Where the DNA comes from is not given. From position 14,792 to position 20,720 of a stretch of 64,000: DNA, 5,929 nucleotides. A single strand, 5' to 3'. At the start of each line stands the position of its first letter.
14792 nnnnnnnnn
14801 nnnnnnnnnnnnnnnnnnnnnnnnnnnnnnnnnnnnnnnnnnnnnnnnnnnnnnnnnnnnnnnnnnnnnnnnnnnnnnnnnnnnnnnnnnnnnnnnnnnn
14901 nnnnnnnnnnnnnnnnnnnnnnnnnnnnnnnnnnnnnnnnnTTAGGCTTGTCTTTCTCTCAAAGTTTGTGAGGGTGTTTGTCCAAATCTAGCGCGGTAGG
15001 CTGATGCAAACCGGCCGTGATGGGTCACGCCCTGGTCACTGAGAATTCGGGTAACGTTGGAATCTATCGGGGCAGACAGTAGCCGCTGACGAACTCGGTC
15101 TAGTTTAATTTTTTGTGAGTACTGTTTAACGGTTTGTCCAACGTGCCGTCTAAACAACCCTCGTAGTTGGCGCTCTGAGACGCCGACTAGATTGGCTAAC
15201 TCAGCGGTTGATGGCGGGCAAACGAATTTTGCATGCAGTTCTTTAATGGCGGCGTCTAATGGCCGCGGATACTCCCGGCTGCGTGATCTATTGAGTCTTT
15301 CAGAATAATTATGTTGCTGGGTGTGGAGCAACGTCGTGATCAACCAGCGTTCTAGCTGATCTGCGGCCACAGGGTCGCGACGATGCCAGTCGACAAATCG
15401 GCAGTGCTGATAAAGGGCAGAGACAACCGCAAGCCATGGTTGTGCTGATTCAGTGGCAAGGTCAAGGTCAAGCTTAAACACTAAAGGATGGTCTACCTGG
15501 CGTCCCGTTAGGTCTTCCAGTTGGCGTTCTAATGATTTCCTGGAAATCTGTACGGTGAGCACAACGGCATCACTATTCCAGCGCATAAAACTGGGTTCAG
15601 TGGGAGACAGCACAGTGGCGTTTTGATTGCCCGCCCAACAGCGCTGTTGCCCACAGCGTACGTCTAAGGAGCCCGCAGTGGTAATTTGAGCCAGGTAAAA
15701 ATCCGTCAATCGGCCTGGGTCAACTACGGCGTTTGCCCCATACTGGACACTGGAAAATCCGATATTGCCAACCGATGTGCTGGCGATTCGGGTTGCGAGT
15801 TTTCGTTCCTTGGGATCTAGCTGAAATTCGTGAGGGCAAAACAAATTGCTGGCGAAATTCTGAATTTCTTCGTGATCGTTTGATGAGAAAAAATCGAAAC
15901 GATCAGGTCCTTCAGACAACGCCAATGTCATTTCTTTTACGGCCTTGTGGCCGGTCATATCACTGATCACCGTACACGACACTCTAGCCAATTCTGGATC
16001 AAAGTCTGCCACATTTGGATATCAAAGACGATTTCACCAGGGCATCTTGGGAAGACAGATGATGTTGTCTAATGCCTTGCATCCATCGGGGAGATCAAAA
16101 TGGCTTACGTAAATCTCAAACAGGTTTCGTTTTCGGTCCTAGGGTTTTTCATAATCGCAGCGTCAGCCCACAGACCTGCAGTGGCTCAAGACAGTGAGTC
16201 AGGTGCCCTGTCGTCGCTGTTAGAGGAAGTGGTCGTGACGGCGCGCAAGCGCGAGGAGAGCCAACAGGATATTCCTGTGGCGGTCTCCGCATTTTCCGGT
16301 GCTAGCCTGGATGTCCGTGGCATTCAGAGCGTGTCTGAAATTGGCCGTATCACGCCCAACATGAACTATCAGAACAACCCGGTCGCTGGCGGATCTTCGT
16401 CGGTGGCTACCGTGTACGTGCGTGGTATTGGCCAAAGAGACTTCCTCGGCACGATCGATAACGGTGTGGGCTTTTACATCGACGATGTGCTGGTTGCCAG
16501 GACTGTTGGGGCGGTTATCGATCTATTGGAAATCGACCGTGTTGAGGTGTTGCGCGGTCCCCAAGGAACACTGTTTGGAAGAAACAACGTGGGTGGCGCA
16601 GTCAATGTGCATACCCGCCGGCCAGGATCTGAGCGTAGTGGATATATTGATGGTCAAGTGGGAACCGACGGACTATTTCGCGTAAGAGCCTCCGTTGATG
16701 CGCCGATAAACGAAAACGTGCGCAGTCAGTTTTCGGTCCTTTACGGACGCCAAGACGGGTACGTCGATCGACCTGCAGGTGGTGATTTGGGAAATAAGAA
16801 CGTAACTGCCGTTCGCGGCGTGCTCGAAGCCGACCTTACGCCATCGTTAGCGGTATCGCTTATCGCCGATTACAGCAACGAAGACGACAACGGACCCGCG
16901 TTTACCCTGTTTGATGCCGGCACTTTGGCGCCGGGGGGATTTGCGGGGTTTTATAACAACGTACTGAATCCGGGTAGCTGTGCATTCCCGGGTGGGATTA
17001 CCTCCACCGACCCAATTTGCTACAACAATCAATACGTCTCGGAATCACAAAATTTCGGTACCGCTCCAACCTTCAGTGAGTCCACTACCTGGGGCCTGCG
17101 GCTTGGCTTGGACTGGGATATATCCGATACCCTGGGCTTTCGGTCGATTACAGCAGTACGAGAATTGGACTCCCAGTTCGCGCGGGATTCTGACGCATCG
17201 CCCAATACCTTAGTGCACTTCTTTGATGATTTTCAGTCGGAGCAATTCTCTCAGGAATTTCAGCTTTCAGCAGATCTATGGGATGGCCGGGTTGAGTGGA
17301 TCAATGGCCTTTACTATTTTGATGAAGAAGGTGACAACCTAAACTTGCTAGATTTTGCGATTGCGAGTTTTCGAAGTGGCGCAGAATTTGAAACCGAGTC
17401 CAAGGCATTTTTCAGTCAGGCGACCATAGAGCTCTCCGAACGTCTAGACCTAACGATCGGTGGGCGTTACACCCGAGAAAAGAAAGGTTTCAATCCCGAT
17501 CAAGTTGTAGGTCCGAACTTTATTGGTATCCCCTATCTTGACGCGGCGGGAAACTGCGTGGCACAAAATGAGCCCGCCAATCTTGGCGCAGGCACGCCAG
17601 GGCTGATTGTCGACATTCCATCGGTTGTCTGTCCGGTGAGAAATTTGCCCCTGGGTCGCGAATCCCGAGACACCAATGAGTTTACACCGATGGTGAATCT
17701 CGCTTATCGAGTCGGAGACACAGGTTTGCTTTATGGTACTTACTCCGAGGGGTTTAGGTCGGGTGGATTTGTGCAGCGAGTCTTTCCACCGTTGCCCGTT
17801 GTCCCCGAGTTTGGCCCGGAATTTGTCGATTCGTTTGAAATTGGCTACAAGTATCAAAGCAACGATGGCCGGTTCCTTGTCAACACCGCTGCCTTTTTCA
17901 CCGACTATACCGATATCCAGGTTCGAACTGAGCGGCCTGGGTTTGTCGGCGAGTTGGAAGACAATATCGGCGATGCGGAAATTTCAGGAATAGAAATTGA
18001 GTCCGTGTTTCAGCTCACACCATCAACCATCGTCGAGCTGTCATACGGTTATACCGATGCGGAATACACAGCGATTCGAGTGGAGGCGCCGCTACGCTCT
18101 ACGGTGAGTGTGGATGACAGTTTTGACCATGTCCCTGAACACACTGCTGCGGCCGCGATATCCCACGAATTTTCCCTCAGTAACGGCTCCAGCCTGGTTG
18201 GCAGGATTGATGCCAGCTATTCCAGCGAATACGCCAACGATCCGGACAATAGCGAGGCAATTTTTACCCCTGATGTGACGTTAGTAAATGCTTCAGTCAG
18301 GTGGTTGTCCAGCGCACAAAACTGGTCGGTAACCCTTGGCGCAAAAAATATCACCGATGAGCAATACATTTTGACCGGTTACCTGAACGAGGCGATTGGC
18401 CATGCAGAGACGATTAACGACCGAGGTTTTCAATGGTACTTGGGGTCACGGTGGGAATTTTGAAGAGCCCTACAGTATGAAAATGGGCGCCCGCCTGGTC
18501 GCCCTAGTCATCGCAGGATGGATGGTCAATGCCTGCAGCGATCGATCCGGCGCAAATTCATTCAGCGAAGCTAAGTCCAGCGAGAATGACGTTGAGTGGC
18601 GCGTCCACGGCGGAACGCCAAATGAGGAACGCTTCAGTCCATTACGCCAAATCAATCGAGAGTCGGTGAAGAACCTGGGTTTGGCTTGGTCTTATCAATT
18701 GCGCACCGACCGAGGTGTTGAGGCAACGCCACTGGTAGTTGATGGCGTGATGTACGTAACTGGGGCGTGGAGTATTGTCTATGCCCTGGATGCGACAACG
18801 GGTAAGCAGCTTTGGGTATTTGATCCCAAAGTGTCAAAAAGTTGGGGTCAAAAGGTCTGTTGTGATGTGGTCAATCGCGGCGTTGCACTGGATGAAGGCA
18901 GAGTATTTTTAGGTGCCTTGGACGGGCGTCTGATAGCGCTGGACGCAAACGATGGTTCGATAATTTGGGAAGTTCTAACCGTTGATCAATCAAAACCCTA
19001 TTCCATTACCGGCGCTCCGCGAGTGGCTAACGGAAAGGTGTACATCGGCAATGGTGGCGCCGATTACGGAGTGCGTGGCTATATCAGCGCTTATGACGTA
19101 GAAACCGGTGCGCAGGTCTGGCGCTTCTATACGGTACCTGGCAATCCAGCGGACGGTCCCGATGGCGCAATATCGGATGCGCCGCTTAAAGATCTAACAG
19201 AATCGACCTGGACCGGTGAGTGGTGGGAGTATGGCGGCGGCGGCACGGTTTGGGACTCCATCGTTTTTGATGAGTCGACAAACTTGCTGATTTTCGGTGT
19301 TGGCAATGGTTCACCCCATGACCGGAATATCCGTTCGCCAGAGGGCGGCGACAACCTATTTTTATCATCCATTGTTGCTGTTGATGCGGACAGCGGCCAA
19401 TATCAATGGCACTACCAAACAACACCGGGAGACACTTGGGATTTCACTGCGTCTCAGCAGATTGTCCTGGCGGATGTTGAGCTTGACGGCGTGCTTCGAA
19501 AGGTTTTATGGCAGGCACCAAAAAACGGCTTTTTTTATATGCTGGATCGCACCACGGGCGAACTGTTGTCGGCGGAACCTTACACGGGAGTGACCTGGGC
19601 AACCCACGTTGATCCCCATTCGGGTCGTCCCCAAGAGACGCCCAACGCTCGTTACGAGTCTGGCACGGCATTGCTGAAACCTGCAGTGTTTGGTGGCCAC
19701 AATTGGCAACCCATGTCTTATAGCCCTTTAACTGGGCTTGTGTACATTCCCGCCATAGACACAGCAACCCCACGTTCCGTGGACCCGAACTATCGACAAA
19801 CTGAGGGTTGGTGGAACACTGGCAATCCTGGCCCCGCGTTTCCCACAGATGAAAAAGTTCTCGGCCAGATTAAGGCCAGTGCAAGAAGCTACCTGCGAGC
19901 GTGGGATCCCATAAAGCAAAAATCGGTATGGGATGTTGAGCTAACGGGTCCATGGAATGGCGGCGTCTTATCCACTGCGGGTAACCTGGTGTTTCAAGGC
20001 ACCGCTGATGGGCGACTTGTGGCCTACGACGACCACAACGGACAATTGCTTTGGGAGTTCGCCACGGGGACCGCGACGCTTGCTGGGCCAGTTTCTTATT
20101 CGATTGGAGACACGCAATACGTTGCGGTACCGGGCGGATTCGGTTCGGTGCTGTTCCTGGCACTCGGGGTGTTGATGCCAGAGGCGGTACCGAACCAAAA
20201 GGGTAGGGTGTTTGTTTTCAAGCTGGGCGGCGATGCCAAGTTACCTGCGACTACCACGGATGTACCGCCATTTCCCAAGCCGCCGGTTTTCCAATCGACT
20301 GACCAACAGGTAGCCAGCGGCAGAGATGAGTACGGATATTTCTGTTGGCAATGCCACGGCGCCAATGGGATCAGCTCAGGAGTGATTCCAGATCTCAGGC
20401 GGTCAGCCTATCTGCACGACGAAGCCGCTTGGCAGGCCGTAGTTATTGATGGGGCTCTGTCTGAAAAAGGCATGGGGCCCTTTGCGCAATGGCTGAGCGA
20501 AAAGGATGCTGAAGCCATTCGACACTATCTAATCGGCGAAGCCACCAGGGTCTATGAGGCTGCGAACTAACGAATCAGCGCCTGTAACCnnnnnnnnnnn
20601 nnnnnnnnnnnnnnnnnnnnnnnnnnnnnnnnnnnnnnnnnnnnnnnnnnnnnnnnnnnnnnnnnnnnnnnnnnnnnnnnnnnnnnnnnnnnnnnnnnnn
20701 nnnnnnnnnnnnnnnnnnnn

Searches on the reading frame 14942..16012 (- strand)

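Call 7: search_protein_families(library=pfam, proteins=[window:14942-16012:-], max_evalue=0.0001)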
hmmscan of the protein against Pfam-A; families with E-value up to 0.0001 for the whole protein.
window:14942-16012:- (356 aa): 3 families
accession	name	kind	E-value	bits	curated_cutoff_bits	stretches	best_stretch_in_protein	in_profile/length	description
PF14525.12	AraC_binding_2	-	3.5e-35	121.7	27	1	53-229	4-173/173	AraC-binding-like domain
PF12833.13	HTH_18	-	3.3e-18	66.2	33.6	1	272-352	1-79/80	Helix-turn-helix domain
PF00165.29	HTH_AraC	-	3.5e-08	33.8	26.6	0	270-298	12-40/42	Bacterial regulatory helix-turn-helix proteins, AraC family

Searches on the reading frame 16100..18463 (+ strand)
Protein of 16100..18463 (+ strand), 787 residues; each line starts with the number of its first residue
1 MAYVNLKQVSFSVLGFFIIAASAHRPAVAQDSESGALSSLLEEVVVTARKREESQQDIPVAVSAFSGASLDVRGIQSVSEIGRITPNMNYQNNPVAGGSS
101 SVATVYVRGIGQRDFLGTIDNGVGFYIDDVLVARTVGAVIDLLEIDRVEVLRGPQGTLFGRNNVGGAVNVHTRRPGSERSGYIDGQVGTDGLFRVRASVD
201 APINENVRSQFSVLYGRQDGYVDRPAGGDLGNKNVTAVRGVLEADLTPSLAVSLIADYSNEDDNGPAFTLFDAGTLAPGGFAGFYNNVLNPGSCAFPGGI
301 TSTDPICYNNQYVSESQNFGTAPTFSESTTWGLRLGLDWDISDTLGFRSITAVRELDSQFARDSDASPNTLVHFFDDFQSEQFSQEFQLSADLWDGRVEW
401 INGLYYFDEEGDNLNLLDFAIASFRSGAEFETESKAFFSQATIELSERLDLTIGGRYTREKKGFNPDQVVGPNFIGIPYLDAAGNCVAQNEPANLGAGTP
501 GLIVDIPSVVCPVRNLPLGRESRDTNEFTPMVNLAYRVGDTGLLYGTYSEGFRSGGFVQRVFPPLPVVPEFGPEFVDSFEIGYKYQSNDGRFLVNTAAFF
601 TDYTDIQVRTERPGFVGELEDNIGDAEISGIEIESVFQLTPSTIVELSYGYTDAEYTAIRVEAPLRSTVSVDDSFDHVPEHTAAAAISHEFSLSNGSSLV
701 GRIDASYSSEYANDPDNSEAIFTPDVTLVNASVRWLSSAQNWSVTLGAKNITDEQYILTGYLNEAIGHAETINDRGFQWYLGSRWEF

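Call 3: search_protein_families(library=pfam, proteins=[window:16100-18463:+], max_evalue=0.01)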
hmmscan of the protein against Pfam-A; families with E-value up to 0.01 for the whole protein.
window:16100-18463:+ (787 aa): 3 families
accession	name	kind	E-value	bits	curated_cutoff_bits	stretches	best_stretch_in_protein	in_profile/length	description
PF00593.30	TonB_dep_Rec_b-barrel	-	3.3e-46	159.5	27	1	281-751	20-436/436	TonB dependent receptor-like, beta-barrel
PF07715.20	Plug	-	7e-15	55.9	23.9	1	55-167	2-107/107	TonB-dependent Receptor Plug Domain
PF14905.12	OMP_b-brl_3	-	1e-06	28.5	27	1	569-755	211-377/408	Outer membrane protein beta-barrel family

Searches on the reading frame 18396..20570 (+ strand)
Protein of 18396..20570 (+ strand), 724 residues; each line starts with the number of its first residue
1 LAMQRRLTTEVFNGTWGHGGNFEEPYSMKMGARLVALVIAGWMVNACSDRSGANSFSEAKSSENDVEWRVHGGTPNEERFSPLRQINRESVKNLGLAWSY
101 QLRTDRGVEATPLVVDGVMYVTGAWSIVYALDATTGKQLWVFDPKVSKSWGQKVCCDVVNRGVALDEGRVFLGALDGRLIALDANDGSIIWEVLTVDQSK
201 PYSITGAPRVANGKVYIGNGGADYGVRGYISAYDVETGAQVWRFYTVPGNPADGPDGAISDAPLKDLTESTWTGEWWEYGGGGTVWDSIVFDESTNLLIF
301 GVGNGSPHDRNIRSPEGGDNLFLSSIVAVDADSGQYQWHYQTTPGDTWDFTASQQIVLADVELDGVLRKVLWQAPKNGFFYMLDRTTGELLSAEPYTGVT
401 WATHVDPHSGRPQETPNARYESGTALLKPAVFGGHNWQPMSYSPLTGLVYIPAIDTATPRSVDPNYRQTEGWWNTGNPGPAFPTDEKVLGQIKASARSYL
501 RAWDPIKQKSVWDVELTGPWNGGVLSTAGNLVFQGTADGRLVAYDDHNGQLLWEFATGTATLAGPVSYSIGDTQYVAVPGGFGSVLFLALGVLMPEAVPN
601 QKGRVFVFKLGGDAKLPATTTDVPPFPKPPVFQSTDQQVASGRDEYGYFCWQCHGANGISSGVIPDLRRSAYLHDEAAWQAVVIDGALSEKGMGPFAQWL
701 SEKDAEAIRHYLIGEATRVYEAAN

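Call 3: search_protein_families(library=pfam, proteins=[window:18396-20570:+], max_evalue=0.01)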
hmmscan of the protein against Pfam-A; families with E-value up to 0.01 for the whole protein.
window:18396-20570:+ (724 aa): 7 families
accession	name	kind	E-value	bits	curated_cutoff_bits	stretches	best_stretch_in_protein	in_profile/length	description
PF01011.28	PQQ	-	1e-73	249.5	26.7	2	68-391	1-335/595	Glucose/ethanol/alcohol dehydrogenase, beta-propeller domain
PF13360.13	PQQ_2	-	3.9e-26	92.6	27.6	3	127-252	4-106/233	Outer membrane protein assembly factor BamB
PF13570.13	Beta-prop_ACSF4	-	9.8e-16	58.5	133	2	106-244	3-210/329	Beta-alanine-activating enzyme, beta-propeller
PF13442.11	Cytochrome_CBB3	-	1.2e-07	32.4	27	1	638-712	2-68/68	Cytochrome C oxidase, cbb3-type, subunit III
PF25292.1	Beta-prop_CGLA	-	0.00091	19.2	26.8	0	532-583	47-96/316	Lambda-carrageenase beta-propeller domain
PF00034.26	Cytochrom_C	-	0.0015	20.2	21.3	1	642-712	4-86/90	Cytochrome c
PF23414.1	Beta-prop_EML_2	-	0.0019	18.1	90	1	495-569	17-90/266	Echinoderm microtubule-associated protein second beta-propeller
